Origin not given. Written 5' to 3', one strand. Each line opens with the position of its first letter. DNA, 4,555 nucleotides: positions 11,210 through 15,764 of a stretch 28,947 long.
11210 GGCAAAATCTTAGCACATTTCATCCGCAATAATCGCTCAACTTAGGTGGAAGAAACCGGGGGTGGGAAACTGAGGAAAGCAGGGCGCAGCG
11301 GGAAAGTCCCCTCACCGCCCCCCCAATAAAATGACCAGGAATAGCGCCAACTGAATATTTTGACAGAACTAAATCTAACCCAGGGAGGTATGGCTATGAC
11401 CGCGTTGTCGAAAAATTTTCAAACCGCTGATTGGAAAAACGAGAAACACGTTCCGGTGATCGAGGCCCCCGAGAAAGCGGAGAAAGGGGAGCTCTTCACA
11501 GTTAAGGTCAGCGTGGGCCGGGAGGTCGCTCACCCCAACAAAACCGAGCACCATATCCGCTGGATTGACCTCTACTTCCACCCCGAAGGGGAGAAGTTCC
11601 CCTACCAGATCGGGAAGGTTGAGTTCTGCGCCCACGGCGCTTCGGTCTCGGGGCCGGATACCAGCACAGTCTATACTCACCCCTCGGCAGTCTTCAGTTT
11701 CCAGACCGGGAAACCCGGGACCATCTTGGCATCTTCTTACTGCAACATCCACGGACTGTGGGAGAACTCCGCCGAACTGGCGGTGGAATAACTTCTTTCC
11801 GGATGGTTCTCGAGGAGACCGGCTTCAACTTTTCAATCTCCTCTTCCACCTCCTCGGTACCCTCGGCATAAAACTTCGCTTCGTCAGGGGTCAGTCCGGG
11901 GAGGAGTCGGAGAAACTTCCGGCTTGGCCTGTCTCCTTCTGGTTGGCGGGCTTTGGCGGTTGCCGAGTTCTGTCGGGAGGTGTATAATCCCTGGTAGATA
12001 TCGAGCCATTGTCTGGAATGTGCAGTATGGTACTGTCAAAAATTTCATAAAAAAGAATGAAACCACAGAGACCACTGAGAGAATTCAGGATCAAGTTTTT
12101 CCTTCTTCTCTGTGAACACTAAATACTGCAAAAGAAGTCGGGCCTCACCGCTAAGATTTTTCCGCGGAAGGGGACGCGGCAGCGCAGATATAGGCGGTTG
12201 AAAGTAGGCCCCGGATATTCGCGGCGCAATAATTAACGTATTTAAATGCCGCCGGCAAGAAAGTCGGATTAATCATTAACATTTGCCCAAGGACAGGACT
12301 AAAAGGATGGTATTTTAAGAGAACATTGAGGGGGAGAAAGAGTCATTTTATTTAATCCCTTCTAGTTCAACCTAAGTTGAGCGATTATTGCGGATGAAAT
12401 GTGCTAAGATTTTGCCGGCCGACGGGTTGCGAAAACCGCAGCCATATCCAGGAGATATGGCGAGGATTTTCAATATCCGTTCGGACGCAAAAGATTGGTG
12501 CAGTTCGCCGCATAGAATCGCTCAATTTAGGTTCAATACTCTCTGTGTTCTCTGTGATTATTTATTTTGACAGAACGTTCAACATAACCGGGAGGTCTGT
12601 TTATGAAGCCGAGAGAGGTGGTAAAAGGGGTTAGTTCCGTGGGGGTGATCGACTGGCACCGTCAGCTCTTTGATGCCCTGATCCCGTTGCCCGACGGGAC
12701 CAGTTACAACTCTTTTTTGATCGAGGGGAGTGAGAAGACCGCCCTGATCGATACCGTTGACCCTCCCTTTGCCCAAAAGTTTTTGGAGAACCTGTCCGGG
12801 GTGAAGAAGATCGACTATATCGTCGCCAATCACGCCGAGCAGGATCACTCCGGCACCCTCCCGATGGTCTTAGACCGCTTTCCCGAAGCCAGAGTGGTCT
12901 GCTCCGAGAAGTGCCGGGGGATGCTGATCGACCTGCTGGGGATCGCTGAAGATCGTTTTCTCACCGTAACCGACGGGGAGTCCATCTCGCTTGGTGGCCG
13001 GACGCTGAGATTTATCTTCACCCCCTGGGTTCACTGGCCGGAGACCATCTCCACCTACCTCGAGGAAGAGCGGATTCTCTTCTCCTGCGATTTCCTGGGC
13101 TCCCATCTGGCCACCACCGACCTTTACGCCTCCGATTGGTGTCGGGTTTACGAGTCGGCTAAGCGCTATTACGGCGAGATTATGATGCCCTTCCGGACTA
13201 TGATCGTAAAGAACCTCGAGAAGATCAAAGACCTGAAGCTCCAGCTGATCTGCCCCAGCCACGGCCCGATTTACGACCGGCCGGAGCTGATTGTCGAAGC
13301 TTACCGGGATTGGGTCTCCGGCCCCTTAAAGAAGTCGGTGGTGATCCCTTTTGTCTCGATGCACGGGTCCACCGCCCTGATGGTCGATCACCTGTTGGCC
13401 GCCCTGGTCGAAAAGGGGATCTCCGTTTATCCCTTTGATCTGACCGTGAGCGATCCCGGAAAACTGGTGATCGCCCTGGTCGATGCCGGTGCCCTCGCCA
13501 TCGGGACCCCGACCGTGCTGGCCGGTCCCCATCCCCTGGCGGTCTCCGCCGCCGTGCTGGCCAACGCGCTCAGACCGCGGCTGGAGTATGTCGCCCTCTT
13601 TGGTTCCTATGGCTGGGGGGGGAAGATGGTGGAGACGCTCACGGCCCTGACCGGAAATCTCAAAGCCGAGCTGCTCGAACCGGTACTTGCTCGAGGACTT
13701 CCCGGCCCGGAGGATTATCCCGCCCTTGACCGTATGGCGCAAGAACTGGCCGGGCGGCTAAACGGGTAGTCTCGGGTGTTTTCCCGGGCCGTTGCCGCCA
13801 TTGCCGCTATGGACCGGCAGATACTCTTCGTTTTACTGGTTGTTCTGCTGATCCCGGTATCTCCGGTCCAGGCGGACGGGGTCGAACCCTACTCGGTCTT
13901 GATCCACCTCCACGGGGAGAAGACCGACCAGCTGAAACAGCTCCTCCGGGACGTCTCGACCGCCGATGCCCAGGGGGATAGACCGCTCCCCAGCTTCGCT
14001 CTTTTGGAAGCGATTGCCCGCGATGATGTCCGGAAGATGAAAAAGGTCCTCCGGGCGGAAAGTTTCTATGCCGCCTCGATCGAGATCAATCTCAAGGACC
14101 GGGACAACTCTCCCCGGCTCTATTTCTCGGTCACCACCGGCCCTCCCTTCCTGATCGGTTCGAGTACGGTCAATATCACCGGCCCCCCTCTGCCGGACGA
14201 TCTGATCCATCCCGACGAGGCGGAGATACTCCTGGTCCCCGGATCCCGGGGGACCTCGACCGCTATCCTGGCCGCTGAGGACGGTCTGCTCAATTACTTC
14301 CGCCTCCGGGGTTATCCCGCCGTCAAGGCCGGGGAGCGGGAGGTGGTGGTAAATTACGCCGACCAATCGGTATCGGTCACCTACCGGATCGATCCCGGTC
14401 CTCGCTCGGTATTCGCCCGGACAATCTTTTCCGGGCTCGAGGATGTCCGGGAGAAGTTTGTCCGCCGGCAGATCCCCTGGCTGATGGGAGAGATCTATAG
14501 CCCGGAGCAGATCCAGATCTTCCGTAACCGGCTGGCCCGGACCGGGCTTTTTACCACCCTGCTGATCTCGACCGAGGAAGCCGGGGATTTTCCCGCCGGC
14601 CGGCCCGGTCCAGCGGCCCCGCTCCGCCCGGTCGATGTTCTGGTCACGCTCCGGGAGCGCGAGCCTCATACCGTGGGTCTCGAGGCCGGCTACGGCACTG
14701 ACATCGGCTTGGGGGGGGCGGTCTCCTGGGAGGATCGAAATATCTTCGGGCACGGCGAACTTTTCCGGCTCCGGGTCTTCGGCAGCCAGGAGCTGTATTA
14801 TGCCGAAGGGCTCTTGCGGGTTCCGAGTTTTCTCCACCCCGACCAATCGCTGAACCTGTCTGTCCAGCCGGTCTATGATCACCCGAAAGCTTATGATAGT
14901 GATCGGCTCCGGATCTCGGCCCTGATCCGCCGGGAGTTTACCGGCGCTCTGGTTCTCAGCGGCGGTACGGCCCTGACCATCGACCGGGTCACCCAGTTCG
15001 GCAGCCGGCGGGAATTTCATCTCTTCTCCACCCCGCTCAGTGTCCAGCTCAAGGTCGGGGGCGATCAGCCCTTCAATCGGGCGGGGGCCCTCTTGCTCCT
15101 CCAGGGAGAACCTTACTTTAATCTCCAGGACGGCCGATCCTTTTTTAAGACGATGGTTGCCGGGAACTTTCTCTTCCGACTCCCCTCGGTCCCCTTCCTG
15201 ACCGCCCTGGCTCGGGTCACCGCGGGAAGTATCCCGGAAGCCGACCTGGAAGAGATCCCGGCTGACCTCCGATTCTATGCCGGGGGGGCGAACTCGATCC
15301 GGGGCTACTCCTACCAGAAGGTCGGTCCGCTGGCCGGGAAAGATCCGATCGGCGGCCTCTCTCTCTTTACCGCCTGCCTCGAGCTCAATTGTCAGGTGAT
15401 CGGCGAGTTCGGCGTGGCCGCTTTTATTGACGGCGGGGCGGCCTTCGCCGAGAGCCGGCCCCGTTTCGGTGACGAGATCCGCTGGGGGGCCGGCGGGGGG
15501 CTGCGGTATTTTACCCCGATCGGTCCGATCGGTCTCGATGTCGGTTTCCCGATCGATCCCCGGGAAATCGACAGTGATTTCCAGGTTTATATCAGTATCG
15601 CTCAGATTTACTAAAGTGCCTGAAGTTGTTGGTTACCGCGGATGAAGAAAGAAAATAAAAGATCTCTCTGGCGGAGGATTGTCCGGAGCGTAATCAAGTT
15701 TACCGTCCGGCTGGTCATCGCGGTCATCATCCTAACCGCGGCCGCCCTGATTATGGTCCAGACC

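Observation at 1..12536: Burst of a 161-bp TIR/TSD element (MITE): six near-identical copies in 12.5 kb, none in the remaining 16 kb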

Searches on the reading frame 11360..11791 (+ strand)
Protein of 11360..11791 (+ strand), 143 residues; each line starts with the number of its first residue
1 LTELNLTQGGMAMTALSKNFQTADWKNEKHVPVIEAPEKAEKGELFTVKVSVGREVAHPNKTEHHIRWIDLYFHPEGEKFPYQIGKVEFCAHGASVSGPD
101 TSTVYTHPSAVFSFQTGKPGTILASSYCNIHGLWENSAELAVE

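Call 10: search_protein_families(library=pfam, proteins=[window:11360-11791:+])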
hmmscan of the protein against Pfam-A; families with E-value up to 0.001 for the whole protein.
window:11360-11791:+ (143 aa): 1 family
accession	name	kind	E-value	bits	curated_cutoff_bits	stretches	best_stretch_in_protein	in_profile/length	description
PF01880.24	Desulfoferrodox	-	6.6e-35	120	22.2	1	23-136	2-97/98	Desulfoferrodoxin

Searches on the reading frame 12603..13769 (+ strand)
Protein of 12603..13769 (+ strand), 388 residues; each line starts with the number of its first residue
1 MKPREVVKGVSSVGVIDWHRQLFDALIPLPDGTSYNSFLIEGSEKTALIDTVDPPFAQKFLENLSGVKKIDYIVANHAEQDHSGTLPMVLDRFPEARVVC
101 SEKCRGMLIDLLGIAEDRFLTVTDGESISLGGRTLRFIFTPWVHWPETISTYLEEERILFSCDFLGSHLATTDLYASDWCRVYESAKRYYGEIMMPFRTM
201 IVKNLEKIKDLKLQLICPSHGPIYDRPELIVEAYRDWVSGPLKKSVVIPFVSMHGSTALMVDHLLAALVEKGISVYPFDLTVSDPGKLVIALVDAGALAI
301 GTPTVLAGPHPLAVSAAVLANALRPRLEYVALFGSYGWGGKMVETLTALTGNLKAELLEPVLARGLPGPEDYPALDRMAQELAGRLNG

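Call 11: search_protein_families(library=pfam, proteins=[window:12603-13769:+])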
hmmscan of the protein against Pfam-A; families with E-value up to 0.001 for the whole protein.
window:12603-13769:+ (388 aa): 3 families
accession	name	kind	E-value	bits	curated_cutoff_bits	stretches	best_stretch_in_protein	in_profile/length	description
PF19583.5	ODP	-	6.7e-26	91.8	27.2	1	35-221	3-194/194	ODP family beta lactamase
PF00753.33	Lactamase_B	-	2.3e-13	51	22.7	1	33-169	4-155/196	Metallo-beta-lactamase superfamily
PF12706.13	Lactamase_B_2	-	3e-05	24.2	27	1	48-148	4-116/200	Beta-lactamase superfamily domain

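Call 74: find_homologous_proteins(query=window:12603-13769:+, max_evalue=1e-100)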
Query window:12603-13769:+ (388 aa): 7996 proteins with E <= 1e-100 among 8000 candidates; the best 120 are listed.
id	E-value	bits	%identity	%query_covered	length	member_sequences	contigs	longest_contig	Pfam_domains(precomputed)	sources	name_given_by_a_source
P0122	2.1e-260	881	100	100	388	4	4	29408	PF19583.6,PF00753.34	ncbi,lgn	-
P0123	2.6e-223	759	83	100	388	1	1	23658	PF19583.6,PF00753.34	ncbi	-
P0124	6.5e-223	758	84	100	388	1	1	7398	PF12706.14,PF19583.6,PF00753.34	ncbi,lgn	-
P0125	1.2e-222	757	83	100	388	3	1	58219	PF19583.6,PF00753.34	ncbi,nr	ncbi:MAG: FprA family A-type flavoprotein [Candidatus Erginobacter occultus]|nr:FprA family A-type f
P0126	2.6e-219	746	82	100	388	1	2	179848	PF19583.6,PF00753.34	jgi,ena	-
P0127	1.2e-218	744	82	100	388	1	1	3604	PF12706.14,PF19583.6,PF00753.34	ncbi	-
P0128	9.9e-217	738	81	100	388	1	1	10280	PF12706.14,PF19583.6,PF00753.34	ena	-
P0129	9.4e-215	731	81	100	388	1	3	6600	PF12706.14,PF19583.6,PF00753.34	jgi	jgi:flavorubredoxin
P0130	2.7e-212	723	79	100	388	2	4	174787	PF19583.6,PF00753.34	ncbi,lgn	-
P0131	2.7e-211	720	80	100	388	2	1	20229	PF19583.6,PF00753.34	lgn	-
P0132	2.0e-177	608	68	99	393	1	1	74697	PF19583.6,PF00753.34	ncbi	ncbi:MAG: FprA family A-type flavoprotein [PVC group bacterium]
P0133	1.2e-175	602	67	99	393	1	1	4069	PF19583.6,PF00753.34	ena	-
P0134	2.5e-170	585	65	99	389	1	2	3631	PF19583.6,PF00753.34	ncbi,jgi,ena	-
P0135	1.2e-169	583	64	100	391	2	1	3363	PF19583.6,PF00753.34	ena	-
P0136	6.3e-169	580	64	99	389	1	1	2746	PF19583.6,PF00753.34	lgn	-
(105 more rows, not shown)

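Call 75: list_cluster_members(proteins=[P0122])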
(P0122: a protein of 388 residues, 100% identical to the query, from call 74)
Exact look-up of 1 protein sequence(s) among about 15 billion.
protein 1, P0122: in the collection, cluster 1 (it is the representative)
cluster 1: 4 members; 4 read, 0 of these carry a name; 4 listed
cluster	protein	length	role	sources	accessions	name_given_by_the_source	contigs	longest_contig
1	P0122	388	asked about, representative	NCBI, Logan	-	-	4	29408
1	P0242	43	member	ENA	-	-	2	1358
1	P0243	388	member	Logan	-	-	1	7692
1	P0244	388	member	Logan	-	-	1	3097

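Call 76: find_encoding_contigs(protein=P0243, flank=8000, max_places=3)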
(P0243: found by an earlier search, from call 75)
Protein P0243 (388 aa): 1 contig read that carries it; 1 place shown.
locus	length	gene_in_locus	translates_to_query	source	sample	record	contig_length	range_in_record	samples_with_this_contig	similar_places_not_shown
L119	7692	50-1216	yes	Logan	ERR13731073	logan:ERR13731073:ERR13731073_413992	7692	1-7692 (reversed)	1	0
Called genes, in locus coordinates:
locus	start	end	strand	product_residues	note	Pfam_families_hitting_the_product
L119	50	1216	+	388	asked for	PF00753:Lactamase_B, PF19583:ODP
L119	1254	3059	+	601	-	PF07244:POTRA (faint), PF01103:Omp85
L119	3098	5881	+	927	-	PF04357:TamB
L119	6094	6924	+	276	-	-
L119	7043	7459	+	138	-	PF01741:MscL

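Call 77: find_encoding_contigs(protein=P0244, flank=8000, max_places=3)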
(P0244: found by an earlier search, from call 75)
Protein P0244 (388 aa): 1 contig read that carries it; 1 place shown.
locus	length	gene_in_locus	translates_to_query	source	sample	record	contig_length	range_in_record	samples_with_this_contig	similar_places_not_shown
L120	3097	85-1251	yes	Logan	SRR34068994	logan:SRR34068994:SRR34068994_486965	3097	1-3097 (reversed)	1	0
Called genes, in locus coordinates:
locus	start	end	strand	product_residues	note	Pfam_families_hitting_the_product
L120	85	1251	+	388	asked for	PF00753:Lactamase_B, PF19583:ODP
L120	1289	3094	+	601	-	PF07244:POTRA (faint), PF01103:Omp85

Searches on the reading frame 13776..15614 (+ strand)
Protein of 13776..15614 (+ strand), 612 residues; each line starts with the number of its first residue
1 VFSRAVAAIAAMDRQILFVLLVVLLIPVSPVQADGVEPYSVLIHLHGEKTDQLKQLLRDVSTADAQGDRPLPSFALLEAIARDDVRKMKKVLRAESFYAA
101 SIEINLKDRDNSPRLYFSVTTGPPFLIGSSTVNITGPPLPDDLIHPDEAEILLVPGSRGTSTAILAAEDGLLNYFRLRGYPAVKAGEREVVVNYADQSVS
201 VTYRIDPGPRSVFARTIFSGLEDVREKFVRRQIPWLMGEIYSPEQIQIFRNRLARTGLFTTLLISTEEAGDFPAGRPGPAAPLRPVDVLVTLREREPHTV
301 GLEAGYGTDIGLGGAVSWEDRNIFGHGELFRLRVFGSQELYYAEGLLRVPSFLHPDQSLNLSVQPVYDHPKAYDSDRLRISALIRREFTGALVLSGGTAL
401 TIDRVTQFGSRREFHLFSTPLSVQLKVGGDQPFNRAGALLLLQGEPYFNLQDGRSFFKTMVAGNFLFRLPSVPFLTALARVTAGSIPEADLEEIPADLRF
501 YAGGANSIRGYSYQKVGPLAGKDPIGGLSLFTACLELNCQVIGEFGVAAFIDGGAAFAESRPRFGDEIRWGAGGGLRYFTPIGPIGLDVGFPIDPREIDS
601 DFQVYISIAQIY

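Call 11: search_protein_families(library=pfam, proteins=[window:13776-15614:+])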
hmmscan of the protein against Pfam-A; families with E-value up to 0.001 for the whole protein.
window:13776-15614:+ (612 aa): 2 families
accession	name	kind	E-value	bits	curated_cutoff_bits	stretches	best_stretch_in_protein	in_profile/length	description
PF01103.29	Omp85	-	3.4e-30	106.1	24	1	322-610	1-323/325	Omp85 superfamily domain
PF07244.20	POTRA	-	3e-08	34.7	21.3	0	213-261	3-56/79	Surface antigen variable number repeat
